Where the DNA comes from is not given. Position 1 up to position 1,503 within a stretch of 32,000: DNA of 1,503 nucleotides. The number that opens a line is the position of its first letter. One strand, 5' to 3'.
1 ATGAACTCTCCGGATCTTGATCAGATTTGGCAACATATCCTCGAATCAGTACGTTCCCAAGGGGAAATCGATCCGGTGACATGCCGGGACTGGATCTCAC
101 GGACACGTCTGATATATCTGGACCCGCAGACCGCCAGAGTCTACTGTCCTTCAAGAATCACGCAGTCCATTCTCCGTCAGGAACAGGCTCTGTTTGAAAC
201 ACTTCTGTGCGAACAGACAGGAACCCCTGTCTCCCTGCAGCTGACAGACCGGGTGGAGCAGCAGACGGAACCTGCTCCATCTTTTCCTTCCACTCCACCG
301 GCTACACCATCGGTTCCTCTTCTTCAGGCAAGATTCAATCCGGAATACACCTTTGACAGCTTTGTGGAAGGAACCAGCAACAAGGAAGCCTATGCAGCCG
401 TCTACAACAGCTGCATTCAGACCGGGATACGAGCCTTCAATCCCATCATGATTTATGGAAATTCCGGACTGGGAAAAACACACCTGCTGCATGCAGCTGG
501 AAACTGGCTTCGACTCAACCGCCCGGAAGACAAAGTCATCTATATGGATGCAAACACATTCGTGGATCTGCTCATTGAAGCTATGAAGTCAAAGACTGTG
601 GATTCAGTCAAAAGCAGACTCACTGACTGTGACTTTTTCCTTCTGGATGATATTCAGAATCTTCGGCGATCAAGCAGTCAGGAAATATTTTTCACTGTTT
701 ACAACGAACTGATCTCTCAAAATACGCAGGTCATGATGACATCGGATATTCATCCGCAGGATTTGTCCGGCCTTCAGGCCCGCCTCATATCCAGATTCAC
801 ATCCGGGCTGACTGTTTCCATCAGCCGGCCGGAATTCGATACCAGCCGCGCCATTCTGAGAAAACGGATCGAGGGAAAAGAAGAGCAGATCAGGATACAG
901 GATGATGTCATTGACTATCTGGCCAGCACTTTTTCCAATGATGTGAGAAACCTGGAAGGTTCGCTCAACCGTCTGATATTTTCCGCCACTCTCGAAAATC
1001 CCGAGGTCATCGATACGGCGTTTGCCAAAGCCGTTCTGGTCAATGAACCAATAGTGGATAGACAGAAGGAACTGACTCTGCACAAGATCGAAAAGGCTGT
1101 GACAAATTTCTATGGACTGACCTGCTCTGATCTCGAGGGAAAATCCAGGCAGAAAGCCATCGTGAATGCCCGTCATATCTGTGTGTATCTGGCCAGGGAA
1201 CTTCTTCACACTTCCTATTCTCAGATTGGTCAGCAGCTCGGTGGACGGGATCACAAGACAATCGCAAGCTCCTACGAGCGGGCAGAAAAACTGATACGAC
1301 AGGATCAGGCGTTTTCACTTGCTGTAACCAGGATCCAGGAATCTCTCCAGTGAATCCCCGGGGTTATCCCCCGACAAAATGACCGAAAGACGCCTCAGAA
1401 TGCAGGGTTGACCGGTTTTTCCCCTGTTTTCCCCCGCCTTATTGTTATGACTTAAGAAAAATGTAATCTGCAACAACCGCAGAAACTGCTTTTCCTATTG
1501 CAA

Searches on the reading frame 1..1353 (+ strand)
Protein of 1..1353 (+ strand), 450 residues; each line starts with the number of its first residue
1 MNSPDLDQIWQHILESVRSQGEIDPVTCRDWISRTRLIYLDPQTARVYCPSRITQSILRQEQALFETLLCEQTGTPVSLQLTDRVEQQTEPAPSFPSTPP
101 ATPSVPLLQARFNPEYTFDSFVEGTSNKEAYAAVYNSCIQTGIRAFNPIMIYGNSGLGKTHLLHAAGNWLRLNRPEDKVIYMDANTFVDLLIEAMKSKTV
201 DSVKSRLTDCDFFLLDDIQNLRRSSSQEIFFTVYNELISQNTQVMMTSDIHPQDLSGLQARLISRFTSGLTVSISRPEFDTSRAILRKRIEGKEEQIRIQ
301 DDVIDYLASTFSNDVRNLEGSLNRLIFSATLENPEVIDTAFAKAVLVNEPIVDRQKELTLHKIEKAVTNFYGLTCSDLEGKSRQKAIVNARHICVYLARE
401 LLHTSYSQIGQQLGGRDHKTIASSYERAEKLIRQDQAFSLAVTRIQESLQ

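Call 72: search_protein_families(library=pfam, proteins=[window:1-1350:+], max_evalue=0.00001)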
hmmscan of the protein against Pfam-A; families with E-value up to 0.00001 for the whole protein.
window:1-1350:+ (450 aa): 2 families
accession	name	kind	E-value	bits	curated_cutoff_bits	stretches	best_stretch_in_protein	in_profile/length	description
PF00308.24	Bac_DnaA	-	1.4e-48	165.6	23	1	113-272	2-161/162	Bacterial DnaA ATPAse domain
PF08299.17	Bac_DnaA_C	-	8.5e-21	74.2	31.5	1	362-426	3-67/69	Bacterial dnaA protein helix-turn-helix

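Call 95: find_encoding_contigs(protein=window:1-1353:+, flank=10000, max_places=4)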
Protein window:1-1353:+ (450 aa): 24 contigs read that carry it; 4 places shown.
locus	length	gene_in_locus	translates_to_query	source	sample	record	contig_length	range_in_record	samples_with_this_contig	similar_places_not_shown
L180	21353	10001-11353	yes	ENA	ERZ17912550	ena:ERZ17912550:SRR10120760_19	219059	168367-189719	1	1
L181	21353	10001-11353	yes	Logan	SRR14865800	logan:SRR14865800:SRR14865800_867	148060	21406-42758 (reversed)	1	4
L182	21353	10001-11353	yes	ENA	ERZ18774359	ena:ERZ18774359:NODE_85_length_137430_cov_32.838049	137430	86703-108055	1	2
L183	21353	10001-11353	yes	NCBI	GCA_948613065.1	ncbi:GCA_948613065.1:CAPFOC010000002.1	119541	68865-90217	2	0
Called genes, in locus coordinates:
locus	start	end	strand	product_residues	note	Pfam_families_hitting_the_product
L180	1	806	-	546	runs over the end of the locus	PF03485:Arg_tRNA_synt_N, PF00750:tRNA-synt_1d, PF01406:tRNA-synt_1e (faint), PF09334:tRNA-synt_1g (faint), PF00133:tRNA-synt_1 (faint), PF05746:DALR_1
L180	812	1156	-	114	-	-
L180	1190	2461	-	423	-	PF01966:HD, PF19276:HD_assoc_2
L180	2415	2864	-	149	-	PF00293:NUDIX, PF14815:NUDIX_4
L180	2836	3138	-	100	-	PF01479:S4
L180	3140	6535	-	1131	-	PF14814:UB2H (faint), PF17757:UvrB_inter, PF02559:CarD_TRCF_RID, PF00270:DEAD, PF04851:ResIII, PF00271:Helicase_C, PF22590:Cas3-like_C_2 (weak), PF03461:TRCF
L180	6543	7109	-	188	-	PF01195:Pept_tRNA_hydro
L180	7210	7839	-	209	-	PF14804:Jag_N, PF13083:KH_KhpA-B (weak), PF01424:R3H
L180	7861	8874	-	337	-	PF02096:60KD_IMP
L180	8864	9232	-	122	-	PF00825:Ribonuclease_P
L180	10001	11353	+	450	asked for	PF00308:Bac_DnaA, PF08299:Bac_DnaA_C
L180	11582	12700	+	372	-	PF00712:DNA_pol3_beta, PF02767:DNA_pol3_beta_2, PF02768:DNA_pol3_beta_3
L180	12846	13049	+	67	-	PF13275:S4_2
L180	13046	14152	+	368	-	PF02463:SMC_N, PF13476:AAA_23 (weak), PF13304:AAA_21 (faint)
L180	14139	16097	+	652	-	PF02518:HATPase_c, PF00204:DNA_gyraseB, PF01751:Toprim, PF00986:DNA_gyraseB_C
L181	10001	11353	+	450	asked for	PF00308:Bac_DnaA, PF08299:Bac_DnaA_C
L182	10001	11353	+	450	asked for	PF00308:Bac_DnaA, PF08299:Bac_DnaA_C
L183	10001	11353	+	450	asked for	PF00308:Bac_DnaA, PF08299:Bac_DnaA_C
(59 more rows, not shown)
